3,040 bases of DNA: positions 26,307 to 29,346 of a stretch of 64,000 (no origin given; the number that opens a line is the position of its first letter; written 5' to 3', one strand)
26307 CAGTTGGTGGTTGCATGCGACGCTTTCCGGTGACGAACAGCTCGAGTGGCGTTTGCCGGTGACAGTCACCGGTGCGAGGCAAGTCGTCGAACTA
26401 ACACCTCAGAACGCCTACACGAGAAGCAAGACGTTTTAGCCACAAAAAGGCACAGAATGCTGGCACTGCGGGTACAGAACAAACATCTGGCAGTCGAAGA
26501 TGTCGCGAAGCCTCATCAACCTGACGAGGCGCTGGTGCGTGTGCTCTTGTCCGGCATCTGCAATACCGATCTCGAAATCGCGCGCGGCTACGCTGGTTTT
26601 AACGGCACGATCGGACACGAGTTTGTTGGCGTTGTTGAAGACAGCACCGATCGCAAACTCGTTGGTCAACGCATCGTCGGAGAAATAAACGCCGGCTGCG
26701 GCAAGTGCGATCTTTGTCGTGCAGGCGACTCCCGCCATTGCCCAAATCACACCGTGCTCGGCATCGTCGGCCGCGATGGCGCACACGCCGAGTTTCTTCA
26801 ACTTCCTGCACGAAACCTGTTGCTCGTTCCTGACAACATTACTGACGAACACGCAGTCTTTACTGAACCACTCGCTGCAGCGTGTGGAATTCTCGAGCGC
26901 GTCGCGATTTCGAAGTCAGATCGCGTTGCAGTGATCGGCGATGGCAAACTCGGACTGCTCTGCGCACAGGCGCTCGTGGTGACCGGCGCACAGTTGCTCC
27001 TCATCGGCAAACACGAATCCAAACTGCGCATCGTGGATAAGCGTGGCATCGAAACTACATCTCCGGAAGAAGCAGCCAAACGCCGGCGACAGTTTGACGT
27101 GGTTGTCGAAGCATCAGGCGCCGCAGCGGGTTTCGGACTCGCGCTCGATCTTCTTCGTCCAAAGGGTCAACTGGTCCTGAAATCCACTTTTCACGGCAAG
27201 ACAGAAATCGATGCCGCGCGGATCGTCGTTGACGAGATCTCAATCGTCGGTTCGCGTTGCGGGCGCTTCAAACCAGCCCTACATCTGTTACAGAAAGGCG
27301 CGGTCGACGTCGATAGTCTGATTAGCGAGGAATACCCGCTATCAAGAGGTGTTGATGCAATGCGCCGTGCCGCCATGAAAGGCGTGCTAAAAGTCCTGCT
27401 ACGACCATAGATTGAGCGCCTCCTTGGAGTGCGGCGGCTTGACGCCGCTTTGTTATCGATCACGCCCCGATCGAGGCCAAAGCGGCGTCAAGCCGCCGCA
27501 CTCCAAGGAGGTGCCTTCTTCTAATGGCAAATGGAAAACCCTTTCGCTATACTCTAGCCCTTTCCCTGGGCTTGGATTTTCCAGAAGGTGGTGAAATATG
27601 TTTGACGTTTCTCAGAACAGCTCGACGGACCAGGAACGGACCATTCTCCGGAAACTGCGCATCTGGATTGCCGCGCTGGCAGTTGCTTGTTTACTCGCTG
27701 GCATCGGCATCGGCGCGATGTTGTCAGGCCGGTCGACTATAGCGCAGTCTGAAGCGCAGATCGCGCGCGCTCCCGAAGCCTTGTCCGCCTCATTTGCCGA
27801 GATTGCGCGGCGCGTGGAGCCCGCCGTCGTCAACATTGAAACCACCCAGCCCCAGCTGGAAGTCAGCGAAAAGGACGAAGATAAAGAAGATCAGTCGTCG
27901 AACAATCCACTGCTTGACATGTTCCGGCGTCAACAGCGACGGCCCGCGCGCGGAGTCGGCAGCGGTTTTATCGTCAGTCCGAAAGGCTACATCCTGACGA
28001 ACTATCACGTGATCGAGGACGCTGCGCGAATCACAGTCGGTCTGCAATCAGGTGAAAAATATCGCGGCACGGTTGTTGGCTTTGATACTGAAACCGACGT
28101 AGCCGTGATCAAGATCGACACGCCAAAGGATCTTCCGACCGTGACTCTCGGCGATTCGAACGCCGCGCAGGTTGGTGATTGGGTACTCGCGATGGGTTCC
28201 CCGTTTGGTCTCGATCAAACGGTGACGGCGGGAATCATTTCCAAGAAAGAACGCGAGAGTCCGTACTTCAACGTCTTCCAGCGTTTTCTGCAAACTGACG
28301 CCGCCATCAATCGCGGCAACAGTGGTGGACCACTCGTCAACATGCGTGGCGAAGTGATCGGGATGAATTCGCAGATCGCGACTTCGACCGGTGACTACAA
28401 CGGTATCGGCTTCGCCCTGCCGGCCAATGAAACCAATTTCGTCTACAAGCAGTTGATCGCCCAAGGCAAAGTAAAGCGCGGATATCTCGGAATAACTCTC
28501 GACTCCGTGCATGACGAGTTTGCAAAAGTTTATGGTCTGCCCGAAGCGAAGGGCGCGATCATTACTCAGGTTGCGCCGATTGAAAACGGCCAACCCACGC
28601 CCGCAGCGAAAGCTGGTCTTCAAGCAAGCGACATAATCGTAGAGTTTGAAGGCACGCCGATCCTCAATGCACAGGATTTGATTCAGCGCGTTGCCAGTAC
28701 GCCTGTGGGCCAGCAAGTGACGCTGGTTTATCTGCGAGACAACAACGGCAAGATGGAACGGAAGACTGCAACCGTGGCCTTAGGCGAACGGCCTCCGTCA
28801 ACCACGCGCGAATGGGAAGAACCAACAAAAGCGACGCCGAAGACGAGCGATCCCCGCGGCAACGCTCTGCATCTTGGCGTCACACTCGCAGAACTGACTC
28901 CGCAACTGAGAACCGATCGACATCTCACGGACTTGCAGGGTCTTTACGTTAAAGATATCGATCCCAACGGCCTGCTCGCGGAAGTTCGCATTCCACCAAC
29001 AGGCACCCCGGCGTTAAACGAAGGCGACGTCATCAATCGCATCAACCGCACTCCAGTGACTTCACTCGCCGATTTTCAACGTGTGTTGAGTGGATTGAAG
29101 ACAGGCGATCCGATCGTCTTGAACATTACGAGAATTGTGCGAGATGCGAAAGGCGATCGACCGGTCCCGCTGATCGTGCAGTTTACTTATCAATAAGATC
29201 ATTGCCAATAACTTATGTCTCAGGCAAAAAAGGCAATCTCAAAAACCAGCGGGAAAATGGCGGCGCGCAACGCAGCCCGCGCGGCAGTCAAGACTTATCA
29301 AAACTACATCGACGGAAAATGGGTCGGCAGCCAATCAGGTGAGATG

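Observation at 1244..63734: About 36 copies of four short repeat families sit at nearly every non-divergent gene junction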

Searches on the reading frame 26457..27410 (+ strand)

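Call 60: search_protein_families(library=pfam, proteins=[window:26457-27410:+], max_evalue=0.001)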
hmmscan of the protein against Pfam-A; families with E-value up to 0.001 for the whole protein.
window:26457-27410:+ (317 aa): 3 families
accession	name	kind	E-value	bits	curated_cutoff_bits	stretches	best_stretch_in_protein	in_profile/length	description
PF08240.17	ADH_N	-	4.8e-20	72.2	23.5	1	21-126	1-104/104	Alcohol dehydrogenase GroES-like domain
PF00107.32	ADH_zinc_N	-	4.1e-13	49.8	31.8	1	165-278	2-127/129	Zinc-binding dehydrogenase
PF16912.11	Glu_dehyd_C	-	3.8e-08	33.5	34.9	1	134-304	5-200/211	Glucose dehydrogenase C-terminus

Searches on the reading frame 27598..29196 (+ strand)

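Call 60: search_protein_families(library=pfam, proteins=[window:27598-29196:+], max_evalue=0.001)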
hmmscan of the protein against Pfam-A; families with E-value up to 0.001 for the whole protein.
window:27598-29196:+ (532 aa): 7 families
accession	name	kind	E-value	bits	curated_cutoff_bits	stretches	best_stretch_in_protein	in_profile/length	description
PF13365.12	Trypsin_2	-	2.6e-36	126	27.6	1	121-256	1-144/144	Trypsin-like peptidase domain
PF00089.32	Trypsin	-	1.9e-21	77.4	20.6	1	121-277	27-214/220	Trypsin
PF13180.12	PDZ_2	-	2.1e-19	70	27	2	295-383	1-72/80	PDZ domain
PF17820.7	PDZ_6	-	1.7e-12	47.4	27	1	332-380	6-54/54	PDZ domain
PF00595.29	PDZ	-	1.4e-11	45.1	23.2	1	291-377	7-79/81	PDZ domain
PF10459.15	Peptidase_S46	-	6.5e-05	22.2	22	0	233-257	626-650/698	Peptidase S46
PF14685.13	PDZ_Tricorn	-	0.00038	20.8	25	0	473-512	40-78/88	Tricorn protease PDZ domain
